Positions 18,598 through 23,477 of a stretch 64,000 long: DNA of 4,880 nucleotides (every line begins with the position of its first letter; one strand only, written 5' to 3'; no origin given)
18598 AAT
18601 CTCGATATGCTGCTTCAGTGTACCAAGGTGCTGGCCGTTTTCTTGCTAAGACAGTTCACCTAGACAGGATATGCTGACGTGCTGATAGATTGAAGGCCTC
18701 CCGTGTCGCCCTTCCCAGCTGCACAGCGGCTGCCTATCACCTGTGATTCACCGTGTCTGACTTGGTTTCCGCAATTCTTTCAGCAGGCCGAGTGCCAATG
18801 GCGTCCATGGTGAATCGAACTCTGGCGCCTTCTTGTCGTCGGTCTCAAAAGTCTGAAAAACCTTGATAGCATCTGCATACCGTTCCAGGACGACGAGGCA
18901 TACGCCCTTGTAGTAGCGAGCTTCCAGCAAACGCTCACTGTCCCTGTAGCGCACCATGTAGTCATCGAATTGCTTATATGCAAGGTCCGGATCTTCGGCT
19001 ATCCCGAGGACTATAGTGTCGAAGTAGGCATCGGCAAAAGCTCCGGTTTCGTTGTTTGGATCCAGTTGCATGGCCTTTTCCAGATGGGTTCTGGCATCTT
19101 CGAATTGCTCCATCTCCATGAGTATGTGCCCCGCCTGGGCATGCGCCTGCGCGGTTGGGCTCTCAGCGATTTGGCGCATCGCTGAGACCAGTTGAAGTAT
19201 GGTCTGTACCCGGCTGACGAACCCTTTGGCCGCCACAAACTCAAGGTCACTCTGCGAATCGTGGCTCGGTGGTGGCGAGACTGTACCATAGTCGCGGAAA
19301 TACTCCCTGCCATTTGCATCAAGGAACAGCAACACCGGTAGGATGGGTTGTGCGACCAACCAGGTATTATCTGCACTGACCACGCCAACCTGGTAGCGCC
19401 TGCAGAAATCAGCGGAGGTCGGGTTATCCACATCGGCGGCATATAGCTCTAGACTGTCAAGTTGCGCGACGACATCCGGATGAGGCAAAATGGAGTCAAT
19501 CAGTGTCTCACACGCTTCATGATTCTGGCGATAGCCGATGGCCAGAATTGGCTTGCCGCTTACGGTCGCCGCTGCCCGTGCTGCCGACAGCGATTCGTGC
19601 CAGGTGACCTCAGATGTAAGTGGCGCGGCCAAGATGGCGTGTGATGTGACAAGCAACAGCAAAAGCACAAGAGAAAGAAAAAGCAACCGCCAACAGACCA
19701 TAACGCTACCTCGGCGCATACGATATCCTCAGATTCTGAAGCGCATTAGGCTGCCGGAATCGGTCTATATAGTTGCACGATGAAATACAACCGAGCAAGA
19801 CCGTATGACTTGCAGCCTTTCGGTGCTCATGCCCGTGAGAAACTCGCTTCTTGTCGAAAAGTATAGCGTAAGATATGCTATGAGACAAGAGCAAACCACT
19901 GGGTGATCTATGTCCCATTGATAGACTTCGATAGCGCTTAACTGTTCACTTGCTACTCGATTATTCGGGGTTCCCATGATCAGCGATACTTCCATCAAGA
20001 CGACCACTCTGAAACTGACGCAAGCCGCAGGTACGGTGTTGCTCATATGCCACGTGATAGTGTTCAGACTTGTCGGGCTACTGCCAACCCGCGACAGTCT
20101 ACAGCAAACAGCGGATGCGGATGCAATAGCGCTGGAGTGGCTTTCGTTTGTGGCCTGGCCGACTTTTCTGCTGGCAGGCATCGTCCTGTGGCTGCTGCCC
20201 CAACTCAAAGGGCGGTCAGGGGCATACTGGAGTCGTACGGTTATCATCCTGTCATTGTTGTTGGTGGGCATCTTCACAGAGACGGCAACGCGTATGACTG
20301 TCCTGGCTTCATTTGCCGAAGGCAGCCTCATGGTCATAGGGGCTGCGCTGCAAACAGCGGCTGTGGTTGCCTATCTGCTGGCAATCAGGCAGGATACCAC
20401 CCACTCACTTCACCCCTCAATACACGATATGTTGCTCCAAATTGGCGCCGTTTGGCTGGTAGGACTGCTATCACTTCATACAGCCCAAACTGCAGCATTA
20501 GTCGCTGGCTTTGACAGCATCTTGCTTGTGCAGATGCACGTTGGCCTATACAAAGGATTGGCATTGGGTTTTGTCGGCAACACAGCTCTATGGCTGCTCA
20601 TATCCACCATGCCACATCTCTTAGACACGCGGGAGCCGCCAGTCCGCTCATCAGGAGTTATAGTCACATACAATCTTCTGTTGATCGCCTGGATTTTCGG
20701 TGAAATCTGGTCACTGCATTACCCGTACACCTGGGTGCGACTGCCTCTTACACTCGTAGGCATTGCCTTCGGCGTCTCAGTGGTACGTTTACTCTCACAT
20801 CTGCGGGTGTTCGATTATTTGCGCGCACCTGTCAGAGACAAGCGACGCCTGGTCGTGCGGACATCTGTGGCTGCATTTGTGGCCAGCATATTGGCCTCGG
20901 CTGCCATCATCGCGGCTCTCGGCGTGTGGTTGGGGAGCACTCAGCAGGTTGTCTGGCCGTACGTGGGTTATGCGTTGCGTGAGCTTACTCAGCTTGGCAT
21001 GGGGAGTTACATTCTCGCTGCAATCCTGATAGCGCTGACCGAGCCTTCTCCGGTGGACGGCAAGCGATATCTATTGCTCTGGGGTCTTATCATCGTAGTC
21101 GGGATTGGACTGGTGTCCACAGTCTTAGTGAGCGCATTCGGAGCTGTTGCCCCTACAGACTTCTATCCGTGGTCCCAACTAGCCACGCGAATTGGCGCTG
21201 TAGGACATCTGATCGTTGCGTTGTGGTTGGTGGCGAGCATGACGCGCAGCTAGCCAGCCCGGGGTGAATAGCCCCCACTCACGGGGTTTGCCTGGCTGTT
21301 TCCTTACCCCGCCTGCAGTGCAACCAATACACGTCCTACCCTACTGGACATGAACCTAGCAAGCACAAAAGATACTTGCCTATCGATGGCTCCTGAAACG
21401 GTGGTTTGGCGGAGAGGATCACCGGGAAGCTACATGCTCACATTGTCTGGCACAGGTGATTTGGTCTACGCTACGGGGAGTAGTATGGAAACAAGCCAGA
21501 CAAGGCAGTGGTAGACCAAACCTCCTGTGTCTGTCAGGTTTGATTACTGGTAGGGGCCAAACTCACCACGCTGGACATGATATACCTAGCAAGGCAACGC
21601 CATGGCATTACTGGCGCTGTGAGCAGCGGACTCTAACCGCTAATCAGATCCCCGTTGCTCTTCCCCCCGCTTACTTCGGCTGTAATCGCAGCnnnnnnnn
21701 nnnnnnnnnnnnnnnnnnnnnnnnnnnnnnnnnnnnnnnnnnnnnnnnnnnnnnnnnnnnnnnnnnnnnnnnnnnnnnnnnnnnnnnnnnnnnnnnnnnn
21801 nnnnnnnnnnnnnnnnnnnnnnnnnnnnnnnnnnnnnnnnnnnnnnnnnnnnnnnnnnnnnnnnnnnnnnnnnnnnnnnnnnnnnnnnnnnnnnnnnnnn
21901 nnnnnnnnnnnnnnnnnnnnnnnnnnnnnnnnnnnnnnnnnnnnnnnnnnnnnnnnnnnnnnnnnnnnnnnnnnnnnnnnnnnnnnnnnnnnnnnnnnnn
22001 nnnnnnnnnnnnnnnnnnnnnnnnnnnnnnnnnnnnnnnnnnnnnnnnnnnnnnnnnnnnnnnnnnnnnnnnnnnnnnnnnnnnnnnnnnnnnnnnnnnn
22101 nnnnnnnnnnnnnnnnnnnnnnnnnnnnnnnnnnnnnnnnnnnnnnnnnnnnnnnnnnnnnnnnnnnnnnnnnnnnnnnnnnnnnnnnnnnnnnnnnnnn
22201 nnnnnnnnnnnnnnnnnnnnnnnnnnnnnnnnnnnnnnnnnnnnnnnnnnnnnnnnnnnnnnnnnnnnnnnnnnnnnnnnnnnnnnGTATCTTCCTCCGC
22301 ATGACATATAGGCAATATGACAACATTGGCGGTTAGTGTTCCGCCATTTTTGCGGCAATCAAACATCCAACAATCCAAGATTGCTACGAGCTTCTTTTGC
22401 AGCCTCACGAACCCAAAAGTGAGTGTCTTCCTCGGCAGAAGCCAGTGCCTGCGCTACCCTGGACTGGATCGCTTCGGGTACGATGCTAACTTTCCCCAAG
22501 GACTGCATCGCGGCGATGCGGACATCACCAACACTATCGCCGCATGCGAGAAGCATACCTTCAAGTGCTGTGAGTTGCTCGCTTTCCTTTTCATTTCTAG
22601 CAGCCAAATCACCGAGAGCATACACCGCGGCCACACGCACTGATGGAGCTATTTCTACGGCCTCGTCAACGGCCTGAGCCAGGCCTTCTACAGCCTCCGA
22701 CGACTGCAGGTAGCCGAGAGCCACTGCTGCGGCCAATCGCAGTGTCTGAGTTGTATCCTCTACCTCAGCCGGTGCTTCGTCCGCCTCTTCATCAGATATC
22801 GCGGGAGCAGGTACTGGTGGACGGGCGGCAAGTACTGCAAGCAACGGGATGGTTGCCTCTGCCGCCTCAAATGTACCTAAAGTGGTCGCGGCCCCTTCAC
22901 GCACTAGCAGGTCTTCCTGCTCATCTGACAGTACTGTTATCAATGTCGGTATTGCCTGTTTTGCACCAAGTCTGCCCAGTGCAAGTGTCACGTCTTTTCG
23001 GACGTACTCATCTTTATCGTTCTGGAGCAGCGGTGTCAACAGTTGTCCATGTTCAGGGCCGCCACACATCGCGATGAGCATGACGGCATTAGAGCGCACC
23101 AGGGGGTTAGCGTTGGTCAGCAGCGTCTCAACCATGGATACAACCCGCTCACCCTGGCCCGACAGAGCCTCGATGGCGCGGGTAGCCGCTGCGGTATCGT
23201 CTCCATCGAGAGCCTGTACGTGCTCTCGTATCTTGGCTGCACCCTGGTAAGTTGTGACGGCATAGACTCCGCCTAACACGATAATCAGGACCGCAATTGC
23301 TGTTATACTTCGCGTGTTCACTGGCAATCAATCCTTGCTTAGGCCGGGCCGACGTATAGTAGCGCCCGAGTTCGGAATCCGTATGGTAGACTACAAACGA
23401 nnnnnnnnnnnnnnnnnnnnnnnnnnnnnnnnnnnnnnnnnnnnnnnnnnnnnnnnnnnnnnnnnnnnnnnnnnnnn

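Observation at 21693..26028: Operon of three consecutive membrane-anchored HEAT-repeat (PBS-lyase-like) proteins of decreasing size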

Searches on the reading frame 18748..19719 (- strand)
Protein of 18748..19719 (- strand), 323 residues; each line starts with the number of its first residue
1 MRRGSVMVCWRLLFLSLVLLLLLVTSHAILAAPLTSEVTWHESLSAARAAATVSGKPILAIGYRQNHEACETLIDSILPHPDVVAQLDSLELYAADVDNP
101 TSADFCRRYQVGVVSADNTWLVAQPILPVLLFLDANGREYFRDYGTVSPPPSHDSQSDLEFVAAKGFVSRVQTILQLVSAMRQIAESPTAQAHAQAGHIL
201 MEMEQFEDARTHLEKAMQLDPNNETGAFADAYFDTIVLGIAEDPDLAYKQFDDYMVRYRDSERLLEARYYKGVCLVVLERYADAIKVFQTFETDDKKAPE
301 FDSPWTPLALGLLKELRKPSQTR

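Call 19: search_protein_families(library=pfam, proteins=[window:18748-19719:-], max_evalue=0.001)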
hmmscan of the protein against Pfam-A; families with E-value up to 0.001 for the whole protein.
window:18748-19719:- (323 aa): 11 families
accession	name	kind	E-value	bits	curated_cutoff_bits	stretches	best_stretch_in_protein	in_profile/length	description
PF07719.23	TPR_2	-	2e-10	40.4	27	1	190-223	1-34/34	Tetratricopeptide repeat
PF00515.34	TPR_1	-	1.8e-09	37.4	27.8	1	190-223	1-34/34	Tetratricopeptide repeat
PF13181.12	TPR_8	-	8.2e-06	26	25.7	1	190-223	1-34/34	Tetratricopeptide repeat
PF13428.12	TPR_14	-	1.5e-05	25.6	23.5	0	191-227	2-38/44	Tetratricopeptide repeat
PF12895.13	ANAPC3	-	2.4e-05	25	27.2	0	261-289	52-80/82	Anaphase-promoting complex, cyclosome, subunit 3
PF04733.20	Coatomer_E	-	4.7e-05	23.4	21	1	179-299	120-235/290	Coatomer epsilon subunit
PF13432.12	TPR_16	-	6e-05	23.8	32.7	0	266-292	32-58/65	Tetratricopeptide repeat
PF13414.12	TPR_11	-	7.2e-05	22.8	26.8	1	197-224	1-28/42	TPR repeat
PF14559.12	TPR_19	-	0.00015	22.5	25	0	200-224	1-25/68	Tetratricopeptide repeat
PF25062.1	ARM_TT21_N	-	0.00018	21.8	40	0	173-224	81-134/222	Tetratricopeptide repeat protein 21 N-terminal ARM repeat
PF13424.12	TPR_12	-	0.00041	20.9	30.1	0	189-220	2-33/77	Tetratricopeptide repeat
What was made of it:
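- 18748..19719 (-): Secreted thioredoxin-like (no CxxC) plus TPR protein, on the same strand as the trio. It is a frequent downstream neighbour. Pfam TPR hits (call 19).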

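Call 47: search_protein_families(library=ncbifam, proteins=[window:18748-19719:-], max_evalue=0.01)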
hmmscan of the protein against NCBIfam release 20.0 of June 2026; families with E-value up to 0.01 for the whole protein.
window:18748-19719:- (323 aa): 4 families
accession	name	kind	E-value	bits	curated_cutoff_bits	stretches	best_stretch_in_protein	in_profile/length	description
TIGR02795.1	tol_pal_ybgF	equivalog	3.7e-07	30.7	90.1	1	245-299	19-73/119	tol-pal system protein YbgF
TIGR02917.1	PEP_TPR_lipo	equivalog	0.00018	19.5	312.2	1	187-290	190-286/899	XrtA/PEP-CTERM system TPR-repeat protein PrsT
NF040959.1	MamA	equivalog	0.0003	20.3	200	0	188-225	103-140/204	magnetosome protein MamA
TIGR02521.1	type_IV_pilW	equivalog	0.0046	16.5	154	1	181-229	22-70/234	type IV pilus biogenesis/stability protein PilW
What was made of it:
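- Closest known: Repeat-protein scaffolds of the Gram-negative envelope. Same: TPR proteins of this sort are encoded next to the trio (calls 19, 47).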

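Call 58: search_protein_families(library=padloc, proteins=[window:18748-19719:-], max_evalue=0.001)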
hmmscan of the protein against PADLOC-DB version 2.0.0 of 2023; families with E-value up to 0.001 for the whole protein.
window:18748-19719:- (323 aa): 0 families

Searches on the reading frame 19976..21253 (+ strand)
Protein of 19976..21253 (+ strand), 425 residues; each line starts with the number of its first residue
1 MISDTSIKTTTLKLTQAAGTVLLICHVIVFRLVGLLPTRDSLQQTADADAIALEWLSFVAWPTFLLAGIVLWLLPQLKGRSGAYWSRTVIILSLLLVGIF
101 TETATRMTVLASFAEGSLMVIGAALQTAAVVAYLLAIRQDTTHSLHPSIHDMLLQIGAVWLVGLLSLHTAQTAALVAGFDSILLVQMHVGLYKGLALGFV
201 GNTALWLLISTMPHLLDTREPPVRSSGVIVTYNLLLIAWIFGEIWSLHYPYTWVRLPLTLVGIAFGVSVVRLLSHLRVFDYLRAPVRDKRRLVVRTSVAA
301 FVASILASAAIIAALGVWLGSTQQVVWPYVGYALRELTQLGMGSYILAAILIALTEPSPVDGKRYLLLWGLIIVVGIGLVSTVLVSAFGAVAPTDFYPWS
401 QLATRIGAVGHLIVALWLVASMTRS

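Call 19: search_protein_families(library=pfam, proteins=[window:19976-21253:+], max_evalue=0.001)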
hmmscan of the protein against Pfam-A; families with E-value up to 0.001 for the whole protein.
window:19976-21253:+ (425 aa): 0 families

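Call 29: search_solved_structures(query=window:19976-21253:+, max_evalue=1)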
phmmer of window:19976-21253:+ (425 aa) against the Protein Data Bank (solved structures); distinct sequences matched with E-value up to 1: 1.
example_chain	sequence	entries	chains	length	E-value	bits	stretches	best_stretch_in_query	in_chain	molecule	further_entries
3h90_A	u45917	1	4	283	0.46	12.9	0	256-321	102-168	Ferrous-iron efflux pump fieF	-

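Call 47: search_protein_families(library=ncbifam, proteins=[window:19976-21253:+], max_evalue=0.01)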
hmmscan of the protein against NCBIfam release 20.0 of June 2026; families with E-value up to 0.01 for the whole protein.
window:19976-21253:+ (425 aa): 0 families
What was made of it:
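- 19976..21253 (+): Convergent 425-aa polytopic membrane protein (about 12-13 hydrophobic segments) that matches no known family. It is a variable neighbour. No Pfam, NCBIfam or PDB match (calls 19, 29, 47).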

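Call 58: search_protein_families(library=padloc, proteins=[window:19976-21253:+], max_evalue=0.001)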
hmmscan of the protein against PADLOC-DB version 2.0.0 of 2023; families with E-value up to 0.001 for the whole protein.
window:19976-21253:+ (425 aa): 0 families

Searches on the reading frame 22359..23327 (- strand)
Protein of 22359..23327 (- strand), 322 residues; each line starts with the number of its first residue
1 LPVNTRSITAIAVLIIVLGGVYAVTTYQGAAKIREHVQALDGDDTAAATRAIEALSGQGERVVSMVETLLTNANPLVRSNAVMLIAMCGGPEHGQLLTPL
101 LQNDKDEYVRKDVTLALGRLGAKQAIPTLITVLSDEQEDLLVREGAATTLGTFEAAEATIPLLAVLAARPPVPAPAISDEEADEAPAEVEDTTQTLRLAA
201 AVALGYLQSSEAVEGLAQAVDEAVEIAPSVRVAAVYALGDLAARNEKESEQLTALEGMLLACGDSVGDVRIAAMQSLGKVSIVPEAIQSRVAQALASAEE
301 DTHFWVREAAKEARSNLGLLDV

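Call 3: search_protein_families(library=pfam, proteins=[window:22359-23327:-], max_evalue=0.01)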
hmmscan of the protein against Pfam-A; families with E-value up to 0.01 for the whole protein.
window:22359-23327:- (322 aa): 7 families
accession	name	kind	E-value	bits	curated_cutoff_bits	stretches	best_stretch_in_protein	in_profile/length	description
PF13646.12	HEAT_2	-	4.3e-27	94.6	27.7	3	96-168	3-73/88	HEAT repeats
PF02985.28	HEAT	-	6.1e-15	54.3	23.5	0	228-242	14-28/31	HEAT repeat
PF03130.22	HEAT_PBS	-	1.4e-13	50.3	20.9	1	109-135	1-27/27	PBS lyase HEAT-like repeat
PF13513.12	HEAT_EZ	-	2.8e-09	37.7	27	0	123-152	27-54/55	HEAT-like repeat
PF12717.13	Cnd1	-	0.00021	21.8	26.4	0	196-281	2-89/162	non-SMC mitotic condensation complex subunit 1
PF25786.1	HEAT_GCN1_C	-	0.001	19.5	27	0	229-310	42-128/151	GCN1-like, C-terminal HEAT repeats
PF00514.29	Arm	-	0.0013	19.2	20.6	0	125-151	13-37/41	Armadillo/beta-catenin-like repeat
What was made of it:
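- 22359..23327 (-): P2: 322-aa (or 320-aa) bitopic protein. It has a 4-6-residue N-tail, a 21-residue TM helix, about 7 HEAT-like repeats, and an acidic Pro-rich insertion at about residues 165-190. Pfam HEAT_2 E 4e-27 (call 3).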

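Call 4: search_protein_families(library=ncbifam, proteins=[window:22359-23327:-], max_evalue=0.01)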
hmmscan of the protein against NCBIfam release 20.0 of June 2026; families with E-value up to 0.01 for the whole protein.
window:22359-23327:- (322 aa): 6 families
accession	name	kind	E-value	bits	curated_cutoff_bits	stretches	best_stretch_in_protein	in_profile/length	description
NF058502.1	phyc_lyase_CpcE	equivalog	8.7e-11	41.8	330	1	109-168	58-115/260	C-phycocyanin alpha-cysteine-84 phycocyanobilin lyase subunit CpcE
NF058515.1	phyc_lyase_CpcF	equivalog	1.1e-08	34.9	220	2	200-308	80-194/200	C-phycocyanin alpha-cysteine-84 phycocyanobilin lyase subunit CpcF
NF045915.1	PhycobilmeDegNblB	equivalog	1.3e-08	34.7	300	1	60-139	129-207/214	phycobilisome degradation protein NblB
NF010374.0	PRK13800.1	equivalog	3.3e-07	28.9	1196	1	45-159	760-872/898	fumarate reductase/succinate dehydrogenase flavoprotein subunit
NF058505.1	phyc_lyase_CpeY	equivalog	2.4e-06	26.4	600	0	107-160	66-117/419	C-phycoerythrin alpha-cysteine-82 phycoerythrobilin lyase CpeY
NF007244.0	PRK09687.1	equivalog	8.1e-05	22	275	1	103-153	139-187/285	putative lyase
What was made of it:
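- The best curated matches are CpcF, NblB and CpcE (call 4).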

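Call 11: find_encoding_contigs(protein=window:22359-23327:-, flank=10000, max_places=6)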
Protein window:22359-23327:- (322 aa): no gene with exactly this product is on record in the collection.
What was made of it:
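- Tried and rejected: Exact look-up of P2: not on record with the TTG start (call 11).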

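Call 32: find_homologous_proteins(query=window:22359-23327:-, max_evalue=0.00001)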
Query window:22359-23327:- (322 aa): 100 proteins with E <= 0.00001 among 8000 candidates.
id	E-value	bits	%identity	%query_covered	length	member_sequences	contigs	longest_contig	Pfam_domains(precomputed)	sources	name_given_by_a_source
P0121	1.6e-189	646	99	99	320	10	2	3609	PF02985.29,PF03130.23,PF13513.13,PF13646.13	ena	-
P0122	9.7e-152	522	100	80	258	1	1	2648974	PF02985.29,PF03130.23,PF13513.13,PF13646.13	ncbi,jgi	jgi:HEAT repeat protein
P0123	2.7e-133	462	72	99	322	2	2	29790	PF02985.29,PF03130.23,PF13513.13,PF13646.13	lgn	-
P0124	6.5e-104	365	58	99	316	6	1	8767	PF02985.29,PF03130.23,PF13513.13,PF13646.13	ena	-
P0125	9.4e-96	339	51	99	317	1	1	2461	PF02985.29,PF03130.23,PF13513.13,PF13646.13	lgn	-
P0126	4.5e-92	327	53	99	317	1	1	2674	PF02985.29,PF03130.23,PF13513.13,PF13646.13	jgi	jgi:HEAT repeat protein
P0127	8.0e-83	296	88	53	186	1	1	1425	PF02985.29,PF03130.23,PF13513.13,PF13646.13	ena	-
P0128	3.0e-78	281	48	99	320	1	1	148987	PF02985.29,PF03130.23,PF13646.13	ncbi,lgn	-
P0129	5.8e-78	280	47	99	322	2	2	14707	PF02985.29,PF03130.23,PF13646.13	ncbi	-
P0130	1.8e-73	266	47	94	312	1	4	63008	PF02985.29,PF03130.23,PF13513.13,PF13646.13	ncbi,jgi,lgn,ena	-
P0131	2.4e-73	265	48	98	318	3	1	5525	PF02985.29,PF03130.23,PF13646.13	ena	-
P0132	5.6e-73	264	46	100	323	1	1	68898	PF02985.29,PF03130.23,PF13513.13,PF13646.13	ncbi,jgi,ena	-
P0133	3.0e-71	258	46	99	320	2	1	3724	PF02985.29,PF03130.23,PF13513.13,PF13646.13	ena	-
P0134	1.4e-67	246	45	99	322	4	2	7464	PF02985.29,PF03130.23,PF13513.13,PF13646.13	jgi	jgi:HEAT repeat protein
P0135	2.5e-33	134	37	88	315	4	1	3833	PF01347.29,PF02985.29,PF03130.23,PF13646.13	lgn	-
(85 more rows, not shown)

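Call 33: find_encoding_contigs(protein=P0122, flank=3000, max_places=2)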
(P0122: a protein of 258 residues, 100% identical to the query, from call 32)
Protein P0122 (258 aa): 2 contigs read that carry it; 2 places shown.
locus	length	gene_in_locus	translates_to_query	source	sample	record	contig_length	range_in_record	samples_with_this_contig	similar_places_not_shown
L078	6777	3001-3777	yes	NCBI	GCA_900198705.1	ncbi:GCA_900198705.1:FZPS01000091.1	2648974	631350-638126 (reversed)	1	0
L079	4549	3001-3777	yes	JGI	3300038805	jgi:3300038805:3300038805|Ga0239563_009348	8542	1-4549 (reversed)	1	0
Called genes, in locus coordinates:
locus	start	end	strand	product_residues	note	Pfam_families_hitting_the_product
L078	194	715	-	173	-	-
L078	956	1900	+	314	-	PF00476:DNA_pol_A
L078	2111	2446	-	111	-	-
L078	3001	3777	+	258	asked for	PF02985:HEAT (faint), PF13513:HEAT_EZ (faint), PF13646:HEAT_2, PF03130:HEAT_PBS (faint), PF13646:HEAT_2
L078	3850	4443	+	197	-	PF03130:HEAT_PBS (faint), PF13646:HEAT_2 (faint)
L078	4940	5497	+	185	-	-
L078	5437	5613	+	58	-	-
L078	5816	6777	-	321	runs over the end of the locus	PF14238:DUF4340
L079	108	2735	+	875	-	PF03130:HEAT_PBS (faint), PF02985:HEAT (faint), PF13513:HEAT_EZ (faint), PF00514:Arm (faint), PF13646:HEAT_2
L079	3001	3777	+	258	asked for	PF02985:HEAT (faint), PF13513:HEAT_EZ (faint), PF13646:HEAT_2, PF03130:HEAT_PBS (faint), PF13646:HEAT_2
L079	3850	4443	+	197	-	PF03130:HEAT_PBS (faint), PF13646:HEAT_2 (faint)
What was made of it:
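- Tried and rejected: The source genome's gene call is truncated to 258 aa (calls 32, 33).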

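Call 58: search_protein_families(library=padloc, proteins=[window:22359-23327:-], max_evalue=0.001)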
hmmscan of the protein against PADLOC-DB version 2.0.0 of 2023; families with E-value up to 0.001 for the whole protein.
window:22359-23327:- (322 aa): 2 families
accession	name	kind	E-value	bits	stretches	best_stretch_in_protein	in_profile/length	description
PDLC02919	HEAT-ARM_XIII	-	2.6e-09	33.1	1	47-151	868-963/1972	-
PDLC02973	WGR_XIII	-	0.0001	18.9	0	95-191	131-226/973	-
